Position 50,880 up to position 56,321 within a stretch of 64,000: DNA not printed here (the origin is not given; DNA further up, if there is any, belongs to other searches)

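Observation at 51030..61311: Four-gene TerB / DUF2791-type ATPase / Lhr-like helicase / giant DUF4011 helicase-nuclease-like operon: a Shango-like core coupled to an Hhe-like fourth gene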

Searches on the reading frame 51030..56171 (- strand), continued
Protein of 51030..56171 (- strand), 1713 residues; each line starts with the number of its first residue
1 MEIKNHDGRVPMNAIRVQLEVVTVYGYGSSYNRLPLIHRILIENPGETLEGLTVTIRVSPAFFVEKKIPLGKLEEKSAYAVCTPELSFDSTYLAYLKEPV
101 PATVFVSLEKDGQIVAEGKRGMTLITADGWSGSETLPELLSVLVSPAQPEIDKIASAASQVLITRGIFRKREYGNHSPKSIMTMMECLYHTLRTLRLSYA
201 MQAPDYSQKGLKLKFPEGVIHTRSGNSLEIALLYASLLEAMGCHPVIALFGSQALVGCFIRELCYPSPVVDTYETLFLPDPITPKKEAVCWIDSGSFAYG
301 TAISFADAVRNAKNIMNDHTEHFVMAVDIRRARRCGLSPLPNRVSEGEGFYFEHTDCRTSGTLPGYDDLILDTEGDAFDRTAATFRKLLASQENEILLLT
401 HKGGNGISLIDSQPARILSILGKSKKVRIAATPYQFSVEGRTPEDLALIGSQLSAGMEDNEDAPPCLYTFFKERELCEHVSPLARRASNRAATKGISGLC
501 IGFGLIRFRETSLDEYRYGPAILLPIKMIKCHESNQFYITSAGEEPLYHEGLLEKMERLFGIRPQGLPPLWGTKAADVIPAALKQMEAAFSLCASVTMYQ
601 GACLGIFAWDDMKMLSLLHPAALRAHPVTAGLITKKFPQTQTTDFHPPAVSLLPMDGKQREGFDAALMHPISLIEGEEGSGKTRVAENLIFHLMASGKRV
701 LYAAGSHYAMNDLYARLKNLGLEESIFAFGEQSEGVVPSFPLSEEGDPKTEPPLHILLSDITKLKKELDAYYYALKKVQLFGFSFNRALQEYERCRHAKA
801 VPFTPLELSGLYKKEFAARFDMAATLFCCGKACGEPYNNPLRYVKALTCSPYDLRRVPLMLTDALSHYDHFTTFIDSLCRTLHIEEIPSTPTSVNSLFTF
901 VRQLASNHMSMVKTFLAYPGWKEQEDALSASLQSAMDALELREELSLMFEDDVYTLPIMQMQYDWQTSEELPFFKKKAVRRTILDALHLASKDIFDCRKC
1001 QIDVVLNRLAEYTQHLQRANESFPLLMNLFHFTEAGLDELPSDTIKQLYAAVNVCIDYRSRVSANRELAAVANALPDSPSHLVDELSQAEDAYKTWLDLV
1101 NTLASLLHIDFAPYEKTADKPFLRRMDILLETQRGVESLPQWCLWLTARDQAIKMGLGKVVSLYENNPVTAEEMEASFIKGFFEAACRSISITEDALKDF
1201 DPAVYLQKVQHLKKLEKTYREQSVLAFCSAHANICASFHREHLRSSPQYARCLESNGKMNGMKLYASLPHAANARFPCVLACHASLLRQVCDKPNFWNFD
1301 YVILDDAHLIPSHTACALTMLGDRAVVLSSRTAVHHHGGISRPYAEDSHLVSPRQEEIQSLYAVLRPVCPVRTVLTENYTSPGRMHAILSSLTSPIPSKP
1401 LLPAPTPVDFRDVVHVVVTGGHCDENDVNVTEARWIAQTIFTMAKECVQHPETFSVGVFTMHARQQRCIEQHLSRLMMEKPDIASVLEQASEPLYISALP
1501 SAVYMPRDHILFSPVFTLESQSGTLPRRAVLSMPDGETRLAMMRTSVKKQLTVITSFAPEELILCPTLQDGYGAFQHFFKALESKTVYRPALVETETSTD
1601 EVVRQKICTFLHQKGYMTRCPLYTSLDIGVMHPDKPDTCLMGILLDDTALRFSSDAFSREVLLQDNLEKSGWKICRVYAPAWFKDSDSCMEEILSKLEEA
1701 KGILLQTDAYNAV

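Call 33: find_homologous_proteins(query=A1, max_evalue=1e-20)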
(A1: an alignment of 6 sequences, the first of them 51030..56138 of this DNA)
Query A1 (6 sequences) (1702 aa, profile of the alignment): 46 proteins with E <= 1e-20 among 8000 candidates.
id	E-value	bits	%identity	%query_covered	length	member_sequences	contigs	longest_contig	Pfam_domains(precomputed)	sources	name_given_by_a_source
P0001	0.0e+0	2547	100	100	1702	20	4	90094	PF13195.12,PF13086.13,PF18741.8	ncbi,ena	-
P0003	0.0e+0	2517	43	99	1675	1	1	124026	PF13195.12,PF18741.8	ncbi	-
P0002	0.0e+0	2514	45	99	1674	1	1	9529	PF13195.12,PF18741.8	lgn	-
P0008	0.0e+0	2416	22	99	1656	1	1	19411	PF18741.8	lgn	-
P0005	0.0e+0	2406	23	98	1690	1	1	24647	PF18741.8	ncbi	-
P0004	0.0e+0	2268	22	69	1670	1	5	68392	PF18741.8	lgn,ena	-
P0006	1.4e-175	604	23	52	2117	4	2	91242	PF11784.14,PF13195.12,PF13087.13,PF13086.13,PF13604.13,PF13245.13,PF18741.8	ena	-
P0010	2.4e-166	574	22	93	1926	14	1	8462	PF13195.12,PF13087.13,PF13086.13,PF13604.13,PF13245.13,PF18741.8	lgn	-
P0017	9.9e-158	545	21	93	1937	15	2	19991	PF11784.14,PF13195.12,PF13087.13,PF13086.13,PF01443.25,PF13604.13,PF13245.13,PF18741.8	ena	-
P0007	3.4e-156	540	25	42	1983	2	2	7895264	PF11784.14,PF13195.12,PF13087.13,PF13086.13,PF13604.13,PF13245.13,PF18741.8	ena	-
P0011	1.5e-153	531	22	99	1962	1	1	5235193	PF13195.12,PF13087.13,PF13086.13,PF13604.13,PF13245.13,PF18741.8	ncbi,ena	-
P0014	8.9e-150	519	23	35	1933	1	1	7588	PF11784.14,PF13195.12,PF13087.13,PF13086.13,PF13604.13,PF13245.13,PF18741.8,PF04851.22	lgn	-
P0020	1.5e-148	515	21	97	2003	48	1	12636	PF13195.12,PF13087.13,PF13086.13,PF01443.25,PF13604.13,PF13245.13,PF18741.8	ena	-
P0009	3.1e-147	510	26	42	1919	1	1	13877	PF13195.12,PF13087.13,PF13086.13,PF13606.13,PF13857.13,PF13245.13,PF12796.14,PF18741.8,PF00023.37,PF13637.13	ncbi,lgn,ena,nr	ncbi:MAG: DUF4011 domain-containing protein [Truepera sp.]|nr:DUF4011 domain-containing protein [Tru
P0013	8.4e-143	496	25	41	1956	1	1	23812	PF13195.12,PF13087.13,PF13086.13,PF13604.13,PF13245.13,PF18741.8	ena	-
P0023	1.0e-139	486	21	99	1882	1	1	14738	PF13195.12,PF13087.13,PF13086.13,PF13604.13,PF13245.13,PF18741.8,PF04851.22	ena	-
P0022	7.3e-139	483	21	99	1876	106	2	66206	PF13195.12,PF13087.13,PF13086.13,PF13604.13,PF13245.13,PF18741.8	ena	-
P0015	5.7e-138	480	24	41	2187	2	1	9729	PF11784.14,PF13195.12,PF13087.13,PF13086.13,PF13604.13,PF13245.13,PF18741.8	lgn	-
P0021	2.2e-136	474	22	48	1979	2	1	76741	PF11784.14,PF13195.12,PF04480.19,PF13087.13,PF13086.13,PF13604.13,PF13245.13,PF18741.8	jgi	-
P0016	2.0e-133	465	25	42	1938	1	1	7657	PF11784.14,PF13195.12,PF13087.13,PF13086.13,PF13604.13,PF18741.8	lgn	-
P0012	4.0e-132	460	25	42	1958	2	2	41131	PF11784.14,PF13195.12,PF13087.13,PF13086.13,PF13604.13,PF13245.13,PF18741.8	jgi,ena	-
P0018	4.1e-131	457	25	41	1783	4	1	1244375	PF13195.12,PF13087.13,PF13086.13,PF13604.13,PF13245.13,PF18741.8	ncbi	ncbi:MAG: DUF4011 domain-containing protein [Janthinobacterium lividum]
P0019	3.0e-122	428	21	42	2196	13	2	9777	PF11784.14,PF13195.12,PF13087.13,PF13086.13,PF13604.13,PF13245.13,PF18741.8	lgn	-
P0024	4.6e-102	361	21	73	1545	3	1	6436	PF11784.14,PF13195.12,PF13087.13,PF13086.13,PF01443.25,PF13604.13,PF13245.13,PF18741.8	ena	-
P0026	1.7e-87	312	22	42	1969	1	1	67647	PF13195.12,PF13087.13,PF13086.13,PF13604.13,PF13245.13,PF18741.8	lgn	-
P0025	1.1e-85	306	22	45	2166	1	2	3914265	PF11784.14,PF13195.12,PF13087.13,PF13086.13,PF18731.7,PF13604.13,PF13245.13,PF18741.8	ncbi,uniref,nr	ncbi:DUF4011 domain-containing protein [Arthrobacter sunyaminii]|uniref:DUF3320 domain-containing pr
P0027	7.3e-85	304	23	37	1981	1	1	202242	PF11784.14,PF13195.12,PF13087.13,PF13086.13,PF13604.13,PF13245.13,PF18741.8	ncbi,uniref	ncbi:DUF3320 domain-containing protein [Nocardioides fonticola]|uniref:DUF3320 domain-containing pro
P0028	2.4e-79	285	22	42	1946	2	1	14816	PF11784.14,PF13195.12,PF13087.13,PF13086.13,PF13604.13,PF13245.13,PF18741.8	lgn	-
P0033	3.2e-78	282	22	41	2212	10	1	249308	PF13195.12,PF13087.13,PF13086.13,PF18731.7,PF13604.13,PF13245.13,PF18741.8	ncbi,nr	ncbi:DNA helicase [Curtobacterium sp. MCPF17_001]|nr:DNA helicase [Curtobacterium sp. MCPF17_001]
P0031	8.0e-77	277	21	42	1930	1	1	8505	PF11784.14,PF13195.12,PF13087.13,PF13086.13,PF13604.13,PF13245.13,PF18741.8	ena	-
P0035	2.2e-75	272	22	42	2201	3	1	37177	PF11784.14,PF13195.12,PF13087.13,PF13086.13,PF18731.7,PF13604.13,PF13245.13,PF18741.8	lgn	-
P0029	1.2e-72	263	21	41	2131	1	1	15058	PF13195.12,PF13087.13,PF13086.13,PF18731.7,PF13604.13,PF13245.13,PF18741.8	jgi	jgi:hypothetical protein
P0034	2.6e-71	259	22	33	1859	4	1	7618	PF11784.14,PF13195.12,PF13087.13,PF13086.13,PF01443.25,PF13604.13,PF13245.13,PF18741.8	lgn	-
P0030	5.1e-71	258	27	15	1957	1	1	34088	PF11784.14,PF13195.12,PF13087.13,PF13086.13,PF13604.13,PF13245.13,PF18741.8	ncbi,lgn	-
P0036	3.2e-70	255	22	43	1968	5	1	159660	PF13195.12,PF13087.13,PF13086.13,PF13604.13,PF13245.13,PF18741.8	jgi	jgi:hypothetical protein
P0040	8.3e-67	244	23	28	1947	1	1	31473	PF11784.14,PF13195.12,PF13087.13,PF13086.13,PF13604.13,PF13245.13,PF18741.8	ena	-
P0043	2.2e-65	239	21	38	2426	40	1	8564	PF13195.12,PF13087.13,PF13086.13,PF13604.13,PF13245.13,PF18741.8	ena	-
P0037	1.5e-64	236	27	14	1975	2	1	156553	PF11784.14,PF13195.12,PF13087.13,PF13086.13,PF13604.13,PF13245.13,PF18741.8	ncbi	ncbi:DUF4011 domain-containing protein [Blastococcus sp. SYSU D00669]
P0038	2.2e-61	226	20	20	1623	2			PF13195.12,PF13087.13,PF13086.13,PF13604.13,PF13245.13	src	-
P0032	5.6e-54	201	24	32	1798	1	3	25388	PF13195.12,PF13087.13,PF13086.13,PF13604.13,PF13245.13,PF18741.8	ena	-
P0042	2.6e-51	192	22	33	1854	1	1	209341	PF11784.14,PF13195.12,PF13087.13,PF13086.13,PF13604.13,PF13245.13,PF18741.8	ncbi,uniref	ncbi:DUF3320 domain-containing protein [Modestobacter sp. I12A-02662]|uniref:DUF3320 domain-containi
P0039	3.2e-50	189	24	18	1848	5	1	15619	PF13195.12,PF13087.13,PF13086.13,PF13604.13,PF13245.13,PF18741.8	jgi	jgi:very-short-patch-repair endonuclease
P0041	9.7e-48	181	24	16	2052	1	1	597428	PF13195.12,PF13087.13,PF13086.13,PF13604.13,PF13245.13,PF18741.8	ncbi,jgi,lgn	jgi:very-short-patch-repair endonuclease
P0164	5.4e-26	108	33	4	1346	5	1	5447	PF13195.12,PF13087.13,PF13086.13,PF00270.36,PF09848.16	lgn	-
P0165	5.7e-26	108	24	10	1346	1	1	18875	PF13195.12,PF13087.13,PF13086.13,PF00270.36,PF09848.16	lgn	-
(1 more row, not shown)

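Call 34: find_encoding_contigs(protein=P0011, flank=10000, max_places=2)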
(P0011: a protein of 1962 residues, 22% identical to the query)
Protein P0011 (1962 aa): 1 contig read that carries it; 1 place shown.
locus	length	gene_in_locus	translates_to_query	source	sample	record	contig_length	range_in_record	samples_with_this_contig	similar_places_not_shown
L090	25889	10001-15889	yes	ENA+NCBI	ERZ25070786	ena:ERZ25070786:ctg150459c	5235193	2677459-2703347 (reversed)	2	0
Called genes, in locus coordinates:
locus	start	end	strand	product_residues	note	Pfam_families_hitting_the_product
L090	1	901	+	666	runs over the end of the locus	-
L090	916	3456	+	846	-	PF02368:Big_2 (weak), PF07583:PSCyt2, PF07587:PSD1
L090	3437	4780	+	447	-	PF07394:DUF1501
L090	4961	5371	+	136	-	PF00903:Glyoxalase, PF22677:Ble-like_N (weak), PF18029:Glyoxalase_6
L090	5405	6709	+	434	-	PF00083:Sugar_tr, PF07690:MFS_1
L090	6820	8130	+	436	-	PF01408:GFO_IDH_MocA, PF19051:GFO_IDH_MocA_C2, PF02894:GFO_IDH_MocA_C (weak), PF22725:GFO_IDH_MocA_C3 (weak), PF19051:GFO_IDH_MocA_C2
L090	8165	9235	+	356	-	PF01261:AP_endonuc_2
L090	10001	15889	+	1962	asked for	PF13195:DUF4011, PF13086:AAA_11 (weak), PF13604:AAA_30 (faint), PF13245:AAA_19 (faint), PF13086:AAA_11 (weak), PF13087:AAA_12, PF18741:MTES_1575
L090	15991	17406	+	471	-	PF01408:GFO_IDH_MocA, PF22725:GFO_IDH_MocA_C3 (faint), PF19051:GFO_IDH_MocA_C2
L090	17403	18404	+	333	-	PF00389:2-Hacid_dh (weak), PF03446:NAD_binding_2 (faint), PF02826:2-Hacid_dh_C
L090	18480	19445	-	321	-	PF01261:AP_endonuc_2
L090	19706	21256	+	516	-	PF02776:TPP_enzyme_N, PF00205:TPP_enzyme_M, PF02775:TPP_enzyme_C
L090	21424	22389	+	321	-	PF02737:3HCDH_N, PF03446:NAD_binding_2 (weak), PF00725:3HCDH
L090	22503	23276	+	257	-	PF00106:adh_short, PF01370:Epimerase (weak), PF08659:KR, PF13561:adh_short_C2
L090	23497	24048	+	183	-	-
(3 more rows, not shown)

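Call 35: find_encoding_contigs(protein=P0022, flank=10000, max_places=2)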
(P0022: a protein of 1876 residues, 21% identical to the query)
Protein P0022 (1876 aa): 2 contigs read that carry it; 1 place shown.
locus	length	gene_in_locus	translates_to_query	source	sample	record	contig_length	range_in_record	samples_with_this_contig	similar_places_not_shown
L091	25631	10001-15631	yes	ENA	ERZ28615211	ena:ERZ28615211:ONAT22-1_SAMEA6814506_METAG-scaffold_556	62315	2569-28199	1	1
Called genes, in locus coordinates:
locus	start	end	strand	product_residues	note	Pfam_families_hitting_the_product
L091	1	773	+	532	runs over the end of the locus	PF00535:Glycos_transf_2, PF13641:Glyco_tranf_2_3, PF13506:Glyco_transf_21, PF13632:Glyco_trans_2_3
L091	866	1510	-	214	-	-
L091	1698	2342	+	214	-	-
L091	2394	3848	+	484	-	PF00478:IMPDH, PF03060:NMO (faint), PF00571:CBS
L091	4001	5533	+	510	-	PF00117:GATase, PF07722:Peptidase_C26 (weak), PF02540:NAD_synthase (faint), PF03054:tRNA_Me_trans (faint), PF00958:GMP_synt_C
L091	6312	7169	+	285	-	PF22435:MRM3-like_sub_bind, PF00588:SpoU_methylase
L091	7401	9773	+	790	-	PF00580:UvrD-helicase (faint), PF13245:AAA_19 (faint)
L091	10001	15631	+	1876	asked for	PF13195:DUF4011, PF13086:AAA_11 (weak), PF13245:AAA_19 (faint), PF13604:AAA_30 (faint), PF13086:AAA_11, PF13087:AAA_12, PF18741:MTES_1575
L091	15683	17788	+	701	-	PF03772:Competence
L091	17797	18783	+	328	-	PF21694:DNA_pol3_delta_C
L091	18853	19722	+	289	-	PF02457:DAC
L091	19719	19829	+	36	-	-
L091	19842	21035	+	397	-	PF06245:DUF1015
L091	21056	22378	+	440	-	PF00696:AA_kinase, PF13840:ACT_7 (faint), PF01842:ACT (faint), PF22468:ACT_9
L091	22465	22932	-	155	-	PF12900:Pyridox_ox_2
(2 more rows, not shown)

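Call 36: find_encoding_contigs(protein=P0006, flank=10000, max_places=2)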
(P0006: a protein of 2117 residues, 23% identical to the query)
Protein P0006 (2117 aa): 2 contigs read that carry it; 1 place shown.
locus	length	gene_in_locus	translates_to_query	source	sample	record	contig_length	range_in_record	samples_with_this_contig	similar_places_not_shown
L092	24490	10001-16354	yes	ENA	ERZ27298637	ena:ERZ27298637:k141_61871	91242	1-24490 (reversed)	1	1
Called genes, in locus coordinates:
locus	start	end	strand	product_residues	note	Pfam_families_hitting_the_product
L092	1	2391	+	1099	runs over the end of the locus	PF00005:ABC_tran, PF13304:AAA_21 (faint), PF02687:FtsX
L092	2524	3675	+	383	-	PF00753:Lactamase_B, PF19583:ODP, PF12724:Flavodoxin_5 (weak)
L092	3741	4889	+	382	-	-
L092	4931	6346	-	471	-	PF00128:Alpha-amylase, PF02324:Glyco_hydro_70, PF09154:Alpha-amy_C_pro (weak)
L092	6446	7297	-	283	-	PF00702:Hydrolase (weak), PF13419:HAD_2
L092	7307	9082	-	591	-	PF00933:Glyco_hydro_3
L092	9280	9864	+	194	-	PF02588:YitT_membrane, PF19700:DUF6198 (faint)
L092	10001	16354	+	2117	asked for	PF13195:DUF4011, PF13086:AAA_11, PF13245:AAA_19 (faint), PF13604:AAA_30 (weak), PF13087:AAA_12, PF18741:MTES_1575, PF11784:DUF3320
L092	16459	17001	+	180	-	PF04260:DUF436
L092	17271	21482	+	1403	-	PF01548:DEDD_Tnp_IS110 (faint), PF01869:BcrAD_BadFG, PF09989:DUF2229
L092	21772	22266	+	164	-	-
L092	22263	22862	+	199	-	PF03358:FMN_red (faint)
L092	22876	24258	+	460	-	PF01554:MatE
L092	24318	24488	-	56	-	?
